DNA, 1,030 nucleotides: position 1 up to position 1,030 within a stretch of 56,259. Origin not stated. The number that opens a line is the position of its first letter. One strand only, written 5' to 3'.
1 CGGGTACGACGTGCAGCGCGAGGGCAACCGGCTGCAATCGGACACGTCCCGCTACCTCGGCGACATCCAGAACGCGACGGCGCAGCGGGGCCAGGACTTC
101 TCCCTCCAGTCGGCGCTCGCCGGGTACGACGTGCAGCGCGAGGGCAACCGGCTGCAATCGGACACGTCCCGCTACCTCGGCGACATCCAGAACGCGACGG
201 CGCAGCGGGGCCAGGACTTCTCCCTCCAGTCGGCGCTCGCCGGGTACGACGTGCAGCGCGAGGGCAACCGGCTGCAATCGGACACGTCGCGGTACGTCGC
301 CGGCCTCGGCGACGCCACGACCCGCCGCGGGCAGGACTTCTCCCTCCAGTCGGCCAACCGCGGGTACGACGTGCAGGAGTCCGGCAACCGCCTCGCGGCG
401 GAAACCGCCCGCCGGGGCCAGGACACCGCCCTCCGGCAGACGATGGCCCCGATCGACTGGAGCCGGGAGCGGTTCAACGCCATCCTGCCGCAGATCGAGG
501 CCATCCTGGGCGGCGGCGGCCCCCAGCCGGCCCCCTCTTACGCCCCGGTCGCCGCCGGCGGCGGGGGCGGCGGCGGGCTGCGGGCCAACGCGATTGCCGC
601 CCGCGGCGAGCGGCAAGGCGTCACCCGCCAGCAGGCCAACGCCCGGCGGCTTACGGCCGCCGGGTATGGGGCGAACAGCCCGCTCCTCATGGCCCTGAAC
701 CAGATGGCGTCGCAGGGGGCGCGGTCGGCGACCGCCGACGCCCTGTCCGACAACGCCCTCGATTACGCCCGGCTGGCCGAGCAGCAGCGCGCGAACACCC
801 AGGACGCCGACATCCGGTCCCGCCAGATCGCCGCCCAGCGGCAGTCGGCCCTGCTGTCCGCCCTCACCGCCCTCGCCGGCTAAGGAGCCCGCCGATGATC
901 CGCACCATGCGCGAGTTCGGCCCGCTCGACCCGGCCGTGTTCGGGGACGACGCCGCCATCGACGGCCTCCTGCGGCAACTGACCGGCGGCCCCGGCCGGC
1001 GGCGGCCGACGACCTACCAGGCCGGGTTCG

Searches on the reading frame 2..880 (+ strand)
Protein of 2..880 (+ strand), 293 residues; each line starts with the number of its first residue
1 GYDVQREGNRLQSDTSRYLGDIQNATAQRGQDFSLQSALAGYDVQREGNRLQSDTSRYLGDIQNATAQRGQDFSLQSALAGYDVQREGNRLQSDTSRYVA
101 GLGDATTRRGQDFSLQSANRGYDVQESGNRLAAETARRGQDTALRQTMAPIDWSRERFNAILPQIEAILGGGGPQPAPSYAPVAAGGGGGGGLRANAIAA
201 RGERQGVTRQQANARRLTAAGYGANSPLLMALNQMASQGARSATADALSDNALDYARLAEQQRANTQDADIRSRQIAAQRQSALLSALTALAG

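Call 36: search_protein_families(library=pfam, alignment_id=A3, max_evalue=0.01)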
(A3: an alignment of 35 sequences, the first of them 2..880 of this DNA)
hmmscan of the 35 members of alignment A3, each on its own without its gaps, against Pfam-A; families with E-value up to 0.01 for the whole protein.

A. member 1, window:2-880:+ (293 aa): 1 family
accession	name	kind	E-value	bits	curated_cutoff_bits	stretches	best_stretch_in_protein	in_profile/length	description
PF00868.26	Transglut_N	-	0.0011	19.8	27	0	83-151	4-69/114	Transglutaminase family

B. families by the number of members that match (of 35 scanned): 5 families
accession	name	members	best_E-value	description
PF13385.13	Laminin_G_3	2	3.3e-15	Concanavalin A-like lectin/glucanases superfamily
PF16190.11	E1_FCCH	1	0.00016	Ubiquitin-activating enzyme E1 FCCH domain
PF03237.21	Terminase_6N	1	0.00031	Terminase large subunit, T4likevirus-type, N-terminal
PF00868.26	Transglut_N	1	0.0011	Transglutaminase family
PF03060.21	NMO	1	0.0059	Nitronate monooxygenase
